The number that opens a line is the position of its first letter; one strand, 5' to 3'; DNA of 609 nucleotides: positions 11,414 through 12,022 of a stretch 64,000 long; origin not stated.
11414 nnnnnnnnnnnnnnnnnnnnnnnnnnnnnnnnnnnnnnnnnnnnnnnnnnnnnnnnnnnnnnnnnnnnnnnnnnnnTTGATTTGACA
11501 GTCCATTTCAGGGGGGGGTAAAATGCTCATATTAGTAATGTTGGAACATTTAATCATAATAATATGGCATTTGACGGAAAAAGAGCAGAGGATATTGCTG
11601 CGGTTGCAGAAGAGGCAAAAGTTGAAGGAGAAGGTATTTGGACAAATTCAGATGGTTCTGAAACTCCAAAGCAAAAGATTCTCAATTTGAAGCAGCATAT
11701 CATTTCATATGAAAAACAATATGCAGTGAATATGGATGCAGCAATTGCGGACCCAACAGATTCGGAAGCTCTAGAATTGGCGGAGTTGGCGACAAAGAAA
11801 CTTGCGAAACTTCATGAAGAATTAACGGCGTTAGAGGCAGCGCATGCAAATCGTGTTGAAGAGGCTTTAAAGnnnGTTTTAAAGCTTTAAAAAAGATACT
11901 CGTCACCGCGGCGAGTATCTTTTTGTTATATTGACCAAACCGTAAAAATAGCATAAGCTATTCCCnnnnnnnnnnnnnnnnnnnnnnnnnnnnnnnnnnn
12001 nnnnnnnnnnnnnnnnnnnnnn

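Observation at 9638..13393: LexA-controlled cluster: lexA, RecD/Dda-like helicase, small acidic protein, Cas4-like Fe-S nuclease fused to an RNase H-like exonuclease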

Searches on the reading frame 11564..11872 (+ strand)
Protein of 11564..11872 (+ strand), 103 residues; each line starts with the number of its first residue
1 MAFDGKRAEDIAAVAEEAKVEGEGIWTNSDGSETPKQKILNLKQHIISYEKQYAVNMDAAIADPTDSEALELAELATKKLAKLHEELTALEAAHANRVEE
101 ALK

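Call 7: search_protein_families(library=pfam, proteins=[window:11564-11872:+], max_evalue=0.01)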
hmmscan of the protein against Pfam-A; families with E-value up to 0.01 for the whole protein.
window:11564-11872:+ (103 aa): 0 families

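Call 8: search_protein_families(library=ncbifam, proteins=[window:11564-11872:+], max_evalue=0.01)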
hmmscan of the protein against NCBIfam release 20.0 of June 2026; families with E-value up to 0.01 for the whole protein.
window:11564-11872:+ (103 aa): 0 families

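Call 56: search_protein_representatives(protein=window:11564-11872:+)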
Query: 103 residues. Proteins with E-value up to 0.001 (for the whole library): 1; up to 1e-10: 1; up to 1e-30: 1. The best 1 are listed.
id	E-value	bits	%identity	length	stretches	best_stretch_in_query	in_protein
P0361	2.4e-57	206.9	100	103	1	1-103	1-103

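Call 68: search_protein_families(library=padloc, proteins=[window:11564-11872:+], max_evalue=0.001)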
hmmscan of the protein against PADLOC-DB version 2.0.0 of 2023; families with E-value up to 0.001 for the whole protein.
window:11564-11872:+ (103 aa): 0 families

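Call 69: search_protein_families(library=phrogs, proteins=[window:11564-11872:+], max_evalue=0.001)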
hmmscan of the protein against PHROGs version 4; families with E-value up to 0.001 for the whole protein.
window:11564-11872:+ (103 aa): 0 families

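Call 75: find_encoding_contigs(protein=window:11564-11872:+, flank=2500, max_places=10)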
Protein window:11564-11872:+ (103 aa): 7 contigs read that carry it; 7 places shown.
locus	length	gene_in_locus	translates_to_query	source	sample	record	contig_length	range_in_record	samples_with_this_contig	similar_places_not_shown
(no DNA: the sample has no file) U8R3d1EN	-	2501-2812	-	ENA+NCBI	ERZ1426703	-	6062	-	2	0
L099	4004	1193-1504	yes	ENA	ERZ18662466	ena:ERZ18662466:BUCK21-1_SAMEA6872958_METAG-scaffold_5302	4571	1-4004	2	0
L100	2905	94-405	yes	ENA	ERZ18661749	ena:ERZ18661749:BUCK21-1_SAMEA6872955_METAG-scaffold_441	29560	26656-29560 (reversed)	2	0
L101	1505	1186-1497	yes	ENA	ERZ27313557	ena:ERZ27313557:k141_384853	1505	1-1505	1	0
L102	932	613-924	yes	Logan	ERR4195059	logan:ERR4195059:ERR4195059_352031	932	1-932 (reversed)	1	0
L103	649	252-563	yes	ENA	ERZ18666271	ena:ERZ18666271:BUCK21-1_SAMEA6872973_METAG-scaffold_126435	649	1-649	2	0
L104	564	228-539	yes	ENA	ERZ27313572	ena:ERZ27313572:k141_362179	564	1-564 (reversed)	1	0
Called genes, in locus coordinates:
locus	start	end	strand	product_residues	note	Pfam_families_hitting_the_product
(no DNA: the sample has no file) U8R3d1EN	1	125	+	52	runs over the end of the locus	?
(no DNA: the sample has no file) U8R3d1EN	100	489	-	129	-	-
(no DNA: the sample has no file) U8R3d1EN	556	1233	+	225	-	PF01726:LexA_DNA_bind, PF00717:Peptidase_S24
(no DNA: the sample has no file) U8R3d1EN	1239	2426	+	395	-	PF05970:PIF1, PF13191:AAA_16 (faint), PF13604:AAA_30, PF13245:AAA_19, PF01443:Viral_helicase1 (faint), PF18335:SH3_13 (faint), PF13538:UvrD_C_2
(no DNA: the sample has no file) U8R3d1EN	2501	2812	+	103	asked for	-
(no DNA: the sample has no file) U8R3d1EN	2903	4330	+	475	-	PF01930:Cas_Cas4 (faint), PF13482:RNase_H_2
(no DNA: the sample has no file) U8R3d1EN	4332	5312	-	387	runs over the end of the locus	-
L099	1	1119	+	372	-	?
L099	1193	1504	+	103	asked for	-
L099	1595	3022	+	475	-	PF01930:Cas_Cas4 (faint), PF13482:RNase_H_2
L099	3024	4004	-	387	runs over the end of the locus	-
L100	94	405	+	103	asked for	-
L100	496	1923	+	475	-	PF01930:Cas_Cas4 (faint), PF13482:RNase_H_2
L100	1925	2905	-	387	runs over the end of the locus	-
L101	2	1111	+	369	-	?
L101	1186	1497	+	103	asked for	-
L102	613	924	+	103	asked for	-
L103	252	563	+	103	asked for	-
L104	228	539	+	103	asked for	-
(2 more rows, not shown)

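Call 83: predict_structure(protein=window:11564-11872:+)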
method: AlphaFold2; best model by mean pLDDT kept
length: 103 residues; sequences in the alignment: 1
mean_pLDDT: 76.3   pTM: 0.54
mean pLDDT of the five models: 76.3, 76.3, 75.9, 73.3, 72.2
residues with pLDDT >= 90: 43; 70-90: 25; 50-70: 21; < 50: 14
segments of 3 or more residues with pLDDT < 50: 1-5, 20-23
pLDDT, mean of each block of 10 residues (from residue 1): 48 49 52 79 91 91 91 91 92 82 67
secondary structure, 60 per line:
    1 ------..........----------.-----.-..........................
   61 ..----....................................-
elements in order: H7-16 H35-62 H67-102
